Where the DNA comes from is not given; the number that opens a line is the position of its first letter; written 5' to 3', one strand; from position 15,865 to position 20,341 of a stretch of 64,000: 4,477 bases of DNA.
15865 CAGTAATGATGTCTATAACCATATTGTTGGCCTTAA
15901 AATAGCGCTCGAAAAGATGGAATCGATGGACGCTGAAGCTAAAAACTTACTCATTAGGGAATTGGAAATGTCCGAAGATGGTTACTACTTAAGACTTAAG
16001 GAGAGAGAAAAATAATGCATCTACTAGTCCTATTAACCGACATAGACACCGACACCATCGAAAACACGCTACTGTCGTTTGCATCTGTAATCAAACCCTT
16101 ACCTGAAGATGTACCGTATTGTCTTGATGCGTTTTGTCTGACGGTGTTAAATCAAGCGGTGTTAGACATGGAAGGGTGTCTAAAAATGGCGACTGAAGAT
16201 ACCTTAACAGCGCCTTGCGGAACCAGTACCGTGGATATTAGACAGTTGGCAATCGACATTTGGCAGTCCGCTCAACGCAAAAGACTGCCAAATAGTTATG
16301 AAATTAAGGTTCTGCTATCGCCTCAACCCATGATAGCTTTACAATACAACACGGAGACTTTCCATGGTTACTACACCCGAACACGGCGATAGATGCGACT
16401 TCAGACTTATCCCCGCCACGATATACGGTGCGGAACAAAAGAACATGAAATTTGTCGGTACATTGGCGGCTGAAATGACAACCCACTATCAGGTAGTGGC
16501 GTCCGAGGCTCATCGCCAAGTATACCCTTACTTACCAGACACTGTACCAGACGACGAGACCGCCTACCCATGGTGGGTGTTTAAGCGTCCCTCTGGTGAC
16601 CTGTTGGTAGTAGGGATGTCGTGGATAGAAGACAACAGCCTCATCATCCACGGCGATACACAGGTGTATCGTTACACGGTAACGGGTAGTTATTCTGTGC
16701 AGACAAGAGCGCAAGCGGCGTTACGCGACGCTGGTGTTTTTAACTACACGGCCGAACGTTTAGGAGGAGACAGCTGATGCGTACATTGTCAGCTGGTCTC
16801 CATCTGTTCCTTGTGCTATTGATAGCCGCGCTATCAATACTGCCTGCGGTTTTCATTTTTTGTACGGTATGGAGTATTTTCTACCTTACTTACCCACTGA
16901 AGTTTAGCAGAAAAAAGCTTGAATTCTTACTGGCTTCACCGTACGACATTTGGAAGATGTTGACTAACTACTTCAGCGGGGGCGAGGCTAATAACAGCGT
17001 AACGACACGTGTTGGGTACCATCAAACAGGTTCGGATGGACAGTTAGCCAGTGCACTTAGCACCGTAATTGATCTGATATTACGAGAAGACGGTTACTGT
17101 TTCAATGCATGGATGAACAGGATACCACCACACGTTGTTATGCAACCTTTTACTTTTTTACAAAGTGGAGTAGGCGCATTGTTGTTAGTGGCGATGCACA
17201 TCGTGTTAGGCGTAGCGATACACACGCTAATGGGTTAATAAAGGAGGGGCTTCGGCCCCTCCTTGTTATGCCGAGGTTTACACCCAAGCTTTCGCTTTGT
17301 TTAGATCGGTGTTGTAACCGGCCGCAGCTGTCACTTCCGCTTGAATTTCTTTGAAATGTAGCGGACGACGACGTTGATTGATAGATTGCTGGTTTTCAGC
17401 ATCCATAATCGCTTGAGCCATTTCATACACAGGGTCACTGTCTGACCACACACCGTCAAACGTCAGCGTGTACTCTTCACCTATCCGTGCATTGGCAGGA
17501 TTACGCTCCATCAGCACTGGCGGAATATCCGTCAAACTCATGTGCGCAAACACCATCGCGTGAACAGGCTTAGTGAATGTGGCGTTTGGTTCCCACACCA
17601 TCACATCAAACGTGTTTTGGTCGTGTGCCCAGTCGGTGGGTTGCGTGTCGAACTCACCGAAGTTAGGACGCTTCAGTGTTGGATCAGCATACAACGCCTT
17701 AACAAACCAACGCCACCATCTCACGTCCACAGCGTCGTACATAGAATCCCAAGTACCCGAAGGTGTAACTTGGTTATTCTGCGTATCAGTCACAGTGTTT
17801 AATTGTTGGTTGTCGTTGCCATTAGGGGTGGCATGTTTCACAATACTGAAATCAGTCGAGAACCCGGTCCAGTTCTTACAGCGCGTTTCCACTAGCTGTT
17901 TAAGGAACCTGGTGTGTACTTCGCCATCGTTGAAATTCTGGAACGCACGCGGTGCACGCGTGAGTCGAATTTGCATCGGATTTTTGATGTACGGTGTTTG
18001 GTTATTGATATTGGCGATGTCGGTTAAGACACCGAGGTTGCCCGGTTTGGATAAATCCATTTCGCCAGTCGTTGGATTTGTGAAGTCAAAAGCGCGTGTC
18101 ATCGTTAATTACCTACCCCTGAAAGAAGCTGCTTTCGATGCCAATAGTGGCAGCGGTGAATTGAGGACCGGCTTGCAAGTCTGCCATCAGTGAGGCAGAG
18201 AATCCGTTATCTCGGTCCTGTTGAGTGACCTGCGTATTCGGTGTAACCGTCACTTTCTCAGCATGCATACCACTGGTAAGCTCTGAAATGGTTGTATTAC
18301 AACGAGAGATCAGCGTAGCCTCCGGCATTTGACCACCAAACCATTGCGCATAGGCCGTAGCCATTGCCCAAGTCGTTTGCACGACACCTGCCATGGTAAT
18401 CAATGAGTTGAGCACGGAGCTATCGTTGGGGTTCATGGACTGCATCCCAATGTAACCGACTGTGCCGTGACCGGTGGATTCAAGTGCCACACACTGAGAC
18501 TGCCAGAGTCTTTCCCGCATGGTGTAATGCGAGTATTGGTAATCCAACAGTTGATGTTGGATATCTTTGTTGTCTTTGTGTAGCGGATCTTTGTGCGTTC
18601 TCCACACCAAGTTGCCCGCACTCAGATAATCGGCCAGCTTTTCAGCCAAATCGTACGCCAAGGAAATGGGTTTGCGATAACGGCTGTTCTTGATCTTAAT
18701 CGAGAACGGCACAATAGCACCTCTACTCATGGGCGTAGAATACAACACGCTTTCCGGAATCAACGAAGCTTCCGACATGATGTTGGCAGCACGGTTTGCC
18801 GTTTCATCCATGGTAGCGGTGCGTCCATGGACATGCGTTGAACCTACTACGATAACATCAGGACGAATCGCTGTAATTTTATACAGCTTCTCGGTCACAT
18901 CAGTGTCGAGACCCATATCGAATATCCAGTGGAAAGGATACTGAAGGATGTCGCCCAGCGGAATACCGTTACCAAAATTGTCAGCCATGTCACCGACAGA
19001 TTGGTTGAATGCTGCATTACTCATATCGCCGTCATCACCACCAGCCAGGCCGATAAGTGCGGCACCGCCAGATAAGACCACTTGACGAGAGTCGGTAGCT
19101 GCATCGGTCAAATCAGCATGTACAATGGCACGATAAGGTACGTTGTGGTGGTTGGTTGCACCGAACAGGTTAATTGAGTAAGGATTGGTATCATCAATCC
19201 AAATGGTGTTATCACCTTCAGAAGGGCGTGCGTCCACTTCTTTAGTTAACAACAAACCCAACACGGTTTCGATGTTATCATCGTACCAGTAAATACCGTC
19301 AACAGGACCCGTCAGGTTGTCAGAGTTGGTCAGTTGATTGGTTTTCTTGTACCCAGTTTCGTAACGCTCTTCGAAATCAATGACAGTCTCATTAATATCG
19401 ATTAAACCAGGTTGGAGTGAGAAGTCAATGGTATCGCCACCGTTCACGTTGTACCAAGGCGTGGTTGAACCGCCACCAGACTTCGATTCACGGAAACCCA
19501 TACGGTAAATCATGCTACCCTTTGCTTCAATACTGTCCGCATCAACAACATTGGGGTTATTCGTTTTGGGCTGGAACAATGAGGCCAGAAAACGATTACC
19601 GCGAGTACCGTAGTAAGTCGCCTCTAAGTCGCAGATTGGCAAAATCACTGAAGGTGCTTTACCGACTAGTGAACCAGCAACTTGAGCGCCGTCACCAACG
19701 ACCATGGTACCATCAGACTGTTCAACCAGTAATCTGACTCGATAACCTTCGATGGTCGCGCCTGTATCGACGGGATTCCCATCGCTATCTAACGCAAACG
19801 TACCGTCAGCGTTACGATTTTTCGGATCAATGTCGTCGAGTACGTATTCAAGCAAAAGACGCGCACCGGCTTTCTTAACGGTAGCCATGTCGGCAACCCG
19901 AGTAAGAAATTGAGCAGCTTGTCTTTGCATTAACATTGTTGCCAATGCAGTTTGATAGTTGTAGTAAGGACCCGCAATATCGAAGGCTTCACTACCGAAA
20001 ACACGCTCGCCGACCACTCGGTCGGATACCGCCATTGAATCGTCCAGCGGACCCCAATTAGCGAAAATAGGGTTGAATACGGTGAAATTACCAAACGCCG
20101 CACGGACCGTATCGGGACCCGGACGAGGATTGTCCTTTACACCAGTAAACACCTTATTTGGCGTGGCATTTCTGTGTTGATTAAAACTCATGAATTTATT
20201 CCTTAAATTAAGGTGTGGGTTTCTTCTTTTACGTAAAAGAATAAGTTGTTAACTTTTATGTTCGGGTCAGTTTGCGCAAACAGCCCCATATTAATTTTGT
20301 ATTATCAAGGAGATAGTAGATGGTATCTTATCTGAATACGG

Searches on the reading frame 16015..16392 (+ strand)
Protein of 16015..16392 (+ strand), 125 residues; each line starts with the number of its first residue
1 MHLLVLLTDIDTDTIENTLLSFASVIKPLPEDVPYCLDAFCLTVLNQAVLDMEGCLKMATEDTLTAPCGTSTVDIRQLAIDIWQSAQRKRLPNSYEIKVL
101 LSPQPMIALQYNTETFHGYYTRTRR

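Call 35: search_protein_families(library=pfam, proteins=[window:16015-16392:+], max_evalue=1)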
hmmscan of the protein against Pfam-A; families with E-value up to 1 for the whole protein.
window:16015-16392:+ (125 aa): 1 family
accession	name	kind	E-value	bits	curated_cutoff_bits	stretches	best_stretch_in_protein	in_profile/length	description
PF12131.13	DUF3586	-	0.043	14.6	25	1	35-73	24-62/75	Protein of unknown function (DUF3586)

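Call 104: search_protein_families(library=phrogs, proteins=[window:16015-16392:+], max_evalue=0.01)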
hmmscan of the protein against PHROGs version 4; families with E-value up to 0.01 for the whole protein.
window:16015-16392:+ (125 aa): 0 families

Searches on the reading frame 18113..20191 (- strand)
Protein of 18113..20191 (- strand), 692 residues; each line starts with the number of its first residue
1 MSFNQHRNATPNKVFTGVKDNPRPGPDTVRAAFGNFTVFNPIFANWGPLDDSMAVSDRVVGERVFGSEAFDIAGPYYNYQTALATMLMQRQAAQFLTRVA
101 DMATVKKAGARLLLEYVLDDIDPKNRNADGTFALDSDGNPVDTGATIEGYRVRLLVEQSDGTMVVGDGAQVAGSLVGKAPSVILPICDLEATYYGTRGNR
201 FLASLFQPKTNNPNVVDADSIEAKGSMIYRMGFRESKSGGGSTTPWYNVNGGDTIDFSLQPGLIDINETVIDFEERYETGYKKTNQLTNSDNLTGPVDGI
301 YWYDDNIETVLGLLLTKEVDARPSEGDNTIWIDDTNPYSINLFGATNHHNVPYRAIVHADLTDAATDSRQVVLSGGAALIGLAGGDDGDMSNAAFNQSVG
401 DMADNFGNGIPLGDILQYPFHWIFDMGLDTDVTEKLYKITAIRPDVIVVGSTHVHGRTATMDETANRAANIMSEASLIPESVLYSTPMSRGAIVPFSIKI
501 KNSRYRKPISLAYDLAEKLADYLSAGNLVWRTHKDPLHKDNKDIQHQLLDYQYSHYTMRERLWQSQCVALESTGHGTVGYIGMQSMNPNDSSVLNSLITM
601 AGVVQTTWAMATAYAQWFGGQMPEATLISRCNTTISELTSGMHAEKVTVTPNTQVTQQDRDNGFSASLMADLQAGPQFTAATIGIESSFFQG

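Call 11: search_protein_families(library=phrogs, proteins=[window:18113-20191:-], max_evalue=0.001)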
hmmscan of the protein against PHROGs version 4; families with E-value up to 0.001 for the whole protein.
window:18113-20191:- (692 aa): 1 family
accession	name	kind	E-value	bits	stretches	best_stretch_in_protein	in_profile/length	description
phrog_3242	-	tail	3.6e-142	476.2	1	6-687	5-683/692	tail sheath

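Call 12: search_protein_families(library=pfam, proteins=[window:18113-20191:-], max_evalue=0.001)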
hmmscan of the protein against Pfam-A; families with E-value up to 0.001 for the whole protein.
window:18113-20191:- (692 aa): 1 family
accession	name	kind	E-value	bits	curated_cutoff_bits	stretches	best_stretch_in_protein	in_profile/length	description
PF20961.2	phiKZ_gp29PR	-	2.3e-24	86.6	26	1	148-388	2-231/231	Bacteriophage phiKZ, gp29PR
